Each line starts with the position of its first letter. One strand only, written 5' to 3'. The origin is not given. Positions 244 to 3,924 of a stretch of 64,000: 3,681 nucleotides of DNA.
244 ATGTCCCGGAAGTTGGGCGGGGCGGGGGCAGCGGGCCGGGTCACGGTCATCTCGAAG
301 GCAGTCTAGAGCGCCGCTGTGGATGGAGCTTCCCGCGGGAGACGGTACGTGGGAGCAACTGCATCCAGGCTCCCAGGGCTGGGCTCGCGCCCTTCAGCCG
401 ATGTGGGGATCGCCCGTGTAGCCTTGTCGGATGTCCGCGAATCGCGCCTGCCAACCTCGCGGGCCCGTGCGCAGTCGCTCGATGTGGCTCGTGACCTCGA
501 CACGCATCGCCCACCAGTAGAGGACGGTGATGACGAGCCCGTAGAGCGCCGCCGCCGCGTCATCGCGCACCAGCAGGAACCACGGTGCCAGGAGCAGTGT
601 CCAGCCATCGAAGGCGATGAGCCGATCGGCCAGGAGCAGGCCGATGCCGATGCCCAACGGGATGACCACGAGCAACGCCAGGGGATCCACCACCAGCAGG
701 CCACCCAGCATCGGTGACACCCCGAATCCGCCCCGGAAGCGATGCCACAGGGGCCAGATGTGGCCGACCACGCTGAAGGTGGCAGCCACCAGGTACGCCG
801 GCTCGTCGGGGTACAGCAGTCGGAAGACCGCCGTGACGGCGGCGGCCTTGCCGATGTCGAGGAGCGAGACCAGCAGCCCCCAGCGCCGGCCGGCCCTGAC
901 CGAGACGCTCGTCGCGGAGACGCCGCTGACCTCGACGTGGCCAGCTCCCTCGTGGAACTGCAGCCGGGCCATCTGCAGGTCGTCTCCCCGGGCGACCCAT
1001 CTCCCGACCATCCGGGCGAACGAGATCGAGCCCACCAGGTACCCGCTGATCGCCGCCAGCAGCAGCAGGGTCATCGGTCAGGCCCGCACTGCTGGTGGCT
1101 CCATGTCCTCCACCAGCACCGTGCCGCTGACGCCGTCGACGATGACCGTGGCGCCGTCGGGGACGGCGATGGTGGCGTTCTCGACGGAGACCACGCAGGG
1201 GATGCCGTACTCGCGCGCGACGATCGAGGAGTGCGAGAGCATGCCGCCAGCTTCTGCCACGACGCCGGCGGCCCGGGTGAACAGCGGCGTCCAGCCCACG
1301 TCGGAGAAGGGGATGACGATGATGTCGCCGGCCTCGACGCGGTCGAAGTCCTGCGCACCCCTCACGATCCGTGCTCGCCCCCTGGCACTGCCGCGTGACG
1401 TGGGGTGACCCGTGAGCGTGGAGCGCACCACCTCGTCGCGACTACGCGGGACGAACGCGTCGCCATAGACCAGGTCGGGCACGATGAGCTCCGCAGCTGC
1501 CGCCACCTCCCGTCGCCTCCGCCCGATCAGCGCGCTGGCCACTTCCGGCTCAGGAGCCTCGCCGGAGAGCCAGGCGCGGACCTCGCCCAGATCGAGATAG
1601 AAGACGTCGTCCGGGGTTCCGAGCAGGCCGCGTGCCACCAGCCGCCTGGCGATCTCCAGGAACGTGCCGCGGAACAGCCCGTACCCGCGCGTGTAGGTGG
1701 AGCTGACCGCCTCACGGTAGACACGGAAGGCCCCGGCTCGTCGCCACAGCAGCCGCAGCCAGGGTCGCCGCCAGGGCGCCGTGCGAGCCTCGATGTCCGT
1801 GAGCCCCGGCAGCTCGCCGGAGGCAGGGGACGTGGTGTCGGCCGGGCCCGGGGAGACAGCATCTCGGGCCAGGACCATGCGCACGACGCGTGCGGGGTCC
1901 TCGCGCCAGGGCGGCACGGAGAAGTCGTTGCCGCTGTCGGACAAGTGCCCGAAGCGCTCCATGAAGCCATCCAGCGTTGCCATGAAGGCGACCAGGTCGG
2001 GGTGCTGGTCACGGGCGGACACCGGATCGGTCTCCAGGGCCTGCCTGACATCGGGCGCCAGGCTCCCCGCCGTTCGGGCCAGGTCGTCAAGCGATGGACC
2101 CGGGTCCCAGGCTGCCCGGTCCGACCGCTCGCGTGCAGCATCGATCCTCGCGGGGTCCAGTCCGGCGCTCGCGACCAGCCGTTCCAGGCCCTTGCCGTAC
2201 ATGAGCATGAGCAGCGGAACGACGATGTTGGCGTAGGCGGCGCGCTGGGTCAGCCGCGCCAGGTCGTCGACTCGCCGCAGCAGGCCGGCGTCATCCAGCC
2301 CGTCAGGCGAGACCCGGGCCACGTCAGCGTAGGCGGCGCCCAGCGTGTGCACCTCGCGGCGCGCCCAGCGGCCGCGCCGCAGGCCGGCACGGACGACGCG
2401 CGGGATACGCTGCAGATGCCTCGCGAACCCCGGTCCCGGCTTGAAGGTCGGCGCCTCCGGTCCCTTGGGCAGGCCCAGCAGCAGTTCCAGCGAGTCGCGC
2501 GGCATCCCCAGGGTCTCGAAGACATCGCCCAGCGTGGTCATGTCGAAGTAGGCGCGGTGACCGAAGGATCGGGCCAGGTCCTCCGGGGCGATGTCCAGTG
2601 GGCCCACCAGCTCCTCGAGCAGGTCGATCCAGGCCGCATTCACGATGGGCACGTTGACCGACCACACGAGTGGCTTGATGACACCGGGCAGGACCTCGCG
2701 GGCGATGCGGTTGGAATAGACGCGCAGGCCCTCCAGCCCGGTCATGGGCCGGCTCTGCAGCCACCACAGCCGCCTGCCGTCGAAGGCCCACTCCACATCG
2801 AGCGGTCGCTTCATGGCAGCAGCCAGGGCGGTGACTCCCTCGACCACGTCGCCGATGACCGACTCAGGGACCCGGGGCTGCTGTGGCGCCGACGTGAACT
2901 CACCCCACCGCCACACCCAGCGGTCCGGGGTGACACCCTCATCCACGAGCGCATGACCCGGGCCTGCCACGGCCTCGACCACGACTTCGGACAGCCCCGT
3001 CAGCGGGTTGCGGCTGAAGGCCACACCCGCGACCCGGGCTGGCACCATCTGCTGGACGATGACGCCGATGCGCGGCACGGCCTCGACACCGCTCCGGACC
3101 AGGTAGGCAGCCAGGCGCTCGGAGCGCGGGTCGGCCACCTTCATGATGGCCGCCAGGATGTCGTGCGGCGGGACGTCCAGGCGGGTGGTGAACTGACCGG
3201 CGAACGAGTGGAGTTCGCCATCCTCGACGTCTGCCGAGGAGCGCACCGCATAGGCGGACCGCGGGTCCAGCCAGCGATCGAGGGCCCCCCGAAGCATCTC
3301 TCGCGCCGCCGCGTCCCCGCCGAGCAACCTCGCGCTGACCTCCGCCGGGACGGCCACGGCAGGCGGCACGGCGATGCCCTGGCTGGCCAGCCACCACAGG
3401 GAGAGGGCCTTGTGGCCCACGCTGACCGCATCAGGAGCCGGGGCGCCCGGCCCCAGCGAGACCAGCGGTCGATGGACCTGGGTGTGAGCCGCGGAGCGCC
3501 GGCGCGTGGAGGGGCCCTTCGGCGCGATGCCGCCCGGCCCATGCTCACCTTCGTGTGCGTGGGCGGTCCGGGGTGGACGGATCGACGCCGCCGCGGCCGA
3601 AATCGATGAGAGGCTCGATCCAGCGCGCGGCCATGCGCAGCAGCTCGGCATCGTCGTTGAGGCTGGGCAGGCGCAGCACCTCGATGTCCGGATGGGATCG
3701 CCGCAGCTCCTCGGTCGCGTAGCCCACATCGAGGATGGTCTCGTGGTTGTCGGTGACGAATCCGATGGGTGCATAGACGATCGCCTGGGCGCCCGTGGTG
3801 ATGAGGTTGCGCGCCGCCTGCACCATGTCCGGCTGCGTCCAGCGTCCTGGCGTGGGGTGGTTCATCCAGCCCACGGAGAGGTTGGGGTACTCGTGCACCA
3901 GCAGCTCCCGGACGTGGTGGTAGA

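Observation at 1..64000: Bimodal gene integrity: clean genes interleaved with genes that need repeated frame changes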

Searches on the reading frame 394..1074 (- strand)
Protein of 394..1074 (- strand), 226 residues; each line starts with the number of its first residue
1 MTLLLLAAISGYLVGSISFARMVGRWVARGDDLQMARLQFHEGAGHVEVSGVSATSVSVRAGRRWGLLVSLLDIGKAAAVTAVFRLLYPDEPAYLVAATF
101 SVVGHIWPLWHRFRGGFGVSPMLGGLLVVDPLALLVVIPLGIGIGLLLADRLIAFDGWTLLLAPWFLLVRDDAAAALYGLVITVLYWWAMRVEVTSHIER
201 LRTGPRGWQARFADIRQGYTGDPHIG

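Call 48: search_protein_families(library=pfam, proteins=[window:394-1074:-])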
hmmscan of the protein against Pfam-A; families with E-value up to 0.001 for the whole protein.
window:394-1074:- (226 aa): 1 family
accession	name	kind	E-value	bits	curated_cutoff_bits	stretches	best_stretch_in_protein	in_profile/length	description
PF02660.20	G3P_acyltransf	-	6.5e-19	69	24.1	1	11-192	2-159/164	Glycerol-3-phosphate acyltransferase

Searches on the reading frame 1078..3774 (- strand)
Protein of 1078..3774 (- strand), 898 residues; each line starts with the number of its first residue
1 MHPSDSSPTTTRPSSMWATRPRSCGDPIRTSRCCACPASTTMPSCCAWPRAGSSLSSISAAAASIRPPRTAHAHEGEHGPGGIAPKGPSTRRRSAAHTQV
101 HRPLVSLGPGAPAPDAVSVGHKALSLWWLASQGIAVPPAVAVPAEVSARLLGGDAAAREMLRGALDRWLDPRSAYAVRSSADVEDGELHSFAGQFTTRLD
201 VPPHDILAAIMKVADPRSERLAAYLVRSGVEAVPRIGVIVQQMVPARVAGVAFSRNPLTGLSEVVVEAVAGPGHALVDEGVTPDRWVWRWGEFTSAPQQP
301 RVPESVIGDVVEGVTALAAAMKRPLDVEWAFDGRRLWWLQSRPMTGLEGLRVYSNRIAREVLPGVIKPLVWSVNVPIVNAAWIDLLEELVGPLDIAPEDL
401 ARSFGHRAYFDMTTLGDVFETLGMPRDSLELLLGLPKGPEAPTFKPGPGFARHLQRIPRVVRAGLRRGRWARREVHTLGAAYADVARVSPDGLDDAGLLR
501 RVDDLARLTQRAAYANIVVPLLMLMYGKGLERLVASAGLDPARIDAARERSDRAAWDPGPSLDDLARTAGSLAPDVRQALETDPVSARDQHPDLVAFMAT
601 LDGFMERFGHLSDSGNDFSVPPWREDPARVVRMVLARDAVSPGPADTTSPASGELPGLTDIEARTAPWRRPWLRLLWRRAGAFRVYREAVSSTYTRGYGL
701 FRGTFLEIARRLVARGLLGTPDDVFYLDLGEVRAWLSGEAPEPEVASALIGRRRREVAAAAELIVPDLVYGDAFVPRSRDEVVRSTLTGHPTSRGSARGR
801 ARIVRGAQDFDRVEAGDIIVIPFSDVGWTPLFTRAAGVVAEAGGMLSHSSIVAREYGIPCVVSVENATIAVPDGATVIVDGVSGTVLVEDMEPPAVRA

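Call 8: list_cluster_members(proteins=[window:1078-3774:-, window:21770-24739:+, window:30878-32581:+, window:18749-19711:+, window:59801-60538:+, window:60525-61367:+, window:56013-57191:+, window:9903-10823:-, window:10745-11848:-, window:15131-16159:+])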
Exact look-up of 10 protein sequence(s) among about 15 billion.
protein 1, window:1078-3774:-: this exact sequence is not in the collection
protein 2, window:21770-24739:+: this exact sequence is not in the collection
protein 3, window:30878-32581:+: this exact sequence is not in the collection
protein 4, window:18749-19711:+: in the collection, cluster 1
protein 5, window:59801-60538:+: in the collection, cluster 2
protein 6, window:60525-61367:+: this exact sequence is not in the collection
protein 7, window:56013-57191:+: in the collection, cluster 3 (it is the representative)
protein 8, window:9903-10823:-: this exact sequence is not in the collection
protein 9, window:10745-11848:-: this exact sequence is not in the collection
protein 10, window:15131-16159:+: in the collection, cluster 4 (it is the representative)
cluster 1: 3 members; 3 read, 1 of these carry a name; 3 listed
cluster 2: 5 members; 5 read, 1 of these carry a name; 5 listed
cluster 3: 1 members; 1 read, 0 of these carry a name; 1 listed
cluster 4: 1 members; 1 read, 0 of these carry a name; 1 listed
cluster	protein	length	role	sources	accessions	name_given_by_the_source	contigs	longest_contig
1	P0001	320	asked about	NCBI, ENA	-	-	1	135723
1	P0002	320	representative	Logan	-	-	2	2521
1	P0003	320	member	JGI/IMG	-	malate permease and related proteins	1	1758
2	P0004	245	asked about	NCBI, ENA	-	-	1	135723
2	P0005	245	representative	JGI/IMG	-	predicted transcriptional regulator of viral defense system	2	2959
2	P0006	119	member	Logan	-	-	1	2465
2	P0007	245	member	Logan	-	-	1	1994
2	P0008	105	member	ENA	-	-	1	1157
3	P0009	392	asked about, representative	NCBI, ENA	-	-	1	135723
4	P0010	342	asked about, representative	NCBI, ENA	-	-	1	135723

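Call 18: find_related_loci(query=window:1078-3774:-, collection=genome_contigs, flank=10000)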
Query window:1078-3774:- (898 aa) in genome_contigs; peptide patterns used: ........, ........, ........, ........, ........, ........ (x = any residue, [..] = any of these).
243 stretches matched a pattern; 92 encode a relative of the query (tblastn E <= 1e-3); the best 80 are kept; 80 distinct loci.
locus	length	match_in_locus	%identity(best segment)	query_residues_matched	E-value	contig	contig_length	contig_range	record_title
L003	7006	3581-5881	40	119-892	4e-153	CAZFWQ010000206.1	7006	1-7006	MAG TPA_asm: uncultured Oscillospiraceae bacterium isolate SRP272421_co1_11 genome assembly, contig: NODE_39337_length_7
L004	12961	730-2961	35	162-892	2e-87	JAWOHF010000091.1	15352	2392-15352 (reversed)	MAG: Candidatus Aminicenantes bacterium isolate CWP4-2.bin.162 k191_539752, whole genome shotgun sequence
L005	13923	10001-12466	29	110-890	6e-69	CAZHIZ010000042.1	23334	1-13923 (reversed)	MAG TPA_asm: uncultured Caldithrix sp. isolate SRP163575_co3_317 genome assembly, contig: NODE_2202_length_23334_cov_9.2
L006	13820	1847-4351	30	99-886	6e-66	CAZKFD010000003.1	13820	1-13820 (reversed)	MAG TPA_asm: uncultured Eubacteriales bacterium isolate SRP140028_co1_355 genome assembly, contig: k141_5888210, whole g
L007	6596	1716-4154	28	111-886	5e-63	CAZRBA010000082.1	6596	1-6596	MAG TPA_asm: uncultured Caldithrix sp. isolate binchicken_co219_178 genome assembly, contig: k141_545236, whole genome s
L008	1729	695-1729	39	118-462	1e-65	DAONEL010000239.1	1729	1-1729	MAG TPA_asm: Bacteroidales bacterium isolate AMR_MDS_3870 NODE_96806_length_1729_cov_15.844086, whole genome shotgun seq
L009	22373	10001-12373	31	111-888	1e-58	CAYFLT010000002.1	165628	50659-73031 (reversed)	MAG TPA_asm: uncultured Candidatus Microthrix sp. isolate ERP019367_co1_114 genome assembly, contig: NODE_123_length_165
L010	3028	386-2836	29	118-892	2e-59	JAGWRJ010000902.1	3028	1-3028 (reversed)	MAG: Alphaproteobacteria bacterium isolate REEB323 k141_4251554, whole genome shotgun sequence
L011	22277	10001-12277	32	176-888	1e-56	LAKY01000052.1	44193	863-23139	Clostridiales bacterium PH28_bin88 ph28_883, whole genome shotgun sequence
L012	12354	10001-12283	31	176-890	2e-56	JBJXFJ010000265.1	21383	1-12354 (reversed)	MAG: Chloroflexota bacterium isolate F1F2.bin.482 k127_8501237, whole genome shotgun sequence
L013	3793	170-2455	31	119-895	2e-56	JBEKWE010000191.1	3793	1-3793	MAG: Acidobacteriaceae bacterium isolate SPRUCE 620 SPRUCE_620_191, whole genome shotgun sequence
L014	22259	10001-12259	30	176-893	3e-55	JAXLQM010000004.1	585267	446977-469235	MAG: Bryobacteraceae bacterium isolate STL-ACI3 C4.145.fa-4, whole genome shotgun sequence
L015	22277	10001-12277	29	176-888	2e-52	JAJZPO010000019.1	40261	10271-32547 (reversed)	MAG: Bacillota bacterium isolate SKS1.bin126 NODE_1665_length_40261_cov_2.362785, whole genome shotgun sequence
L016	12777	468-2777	28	176-889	1e-51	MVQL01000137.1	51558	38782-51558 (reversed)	MAG: Pelotomaculum sp. PtaB.Bin104 A4E53_contig000137, whole genome shotgun sequence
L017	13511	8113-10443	27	163-889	4e-51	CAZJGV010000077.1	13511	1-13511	MAG TPA_asm: uncultured Pelotomaculum sp. isolate SRP263991_co4_160 genome assembly, contig: NODE_6906_length_13511_cov_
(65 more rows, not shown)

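Call 23: find_encoding_contigs(protein=P0002, flank=10000, max_places=4)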
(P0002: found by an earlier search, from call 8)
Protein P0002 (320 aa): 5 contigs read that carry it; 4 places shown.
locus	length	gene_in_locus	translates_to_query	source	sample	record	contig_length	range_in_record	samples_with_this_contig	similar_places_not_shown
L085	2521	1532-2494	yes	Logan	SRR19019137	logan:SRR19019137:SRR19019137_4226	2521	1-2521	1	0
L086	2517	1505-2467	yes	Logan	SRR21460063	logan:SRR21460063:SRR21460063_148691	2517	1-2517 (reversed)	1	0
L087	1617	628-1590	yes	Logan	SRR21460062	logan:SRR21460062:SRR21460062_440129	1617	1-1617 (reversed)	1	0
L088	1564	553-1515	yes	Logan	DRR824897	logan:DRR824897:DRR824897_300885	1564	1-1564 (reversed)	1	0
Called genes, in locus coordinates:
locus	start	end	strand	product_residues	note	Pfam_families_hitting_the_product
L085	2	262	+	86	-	?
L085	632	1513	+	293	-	PF00296:Bac_luciferase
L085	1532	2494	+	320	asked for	PF03547:Mem_trans (weak)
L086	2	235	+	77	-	?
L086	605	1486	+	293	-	PF00296:Bac_luciferase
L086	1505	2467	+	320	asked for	PF03547:Mem_trans (weak)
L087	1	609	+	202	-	?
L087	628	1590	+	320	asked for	PF03547:Mem_trans (weak)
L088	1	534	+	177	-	?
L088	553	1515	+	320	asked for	PF03547:Mem_trans (weak)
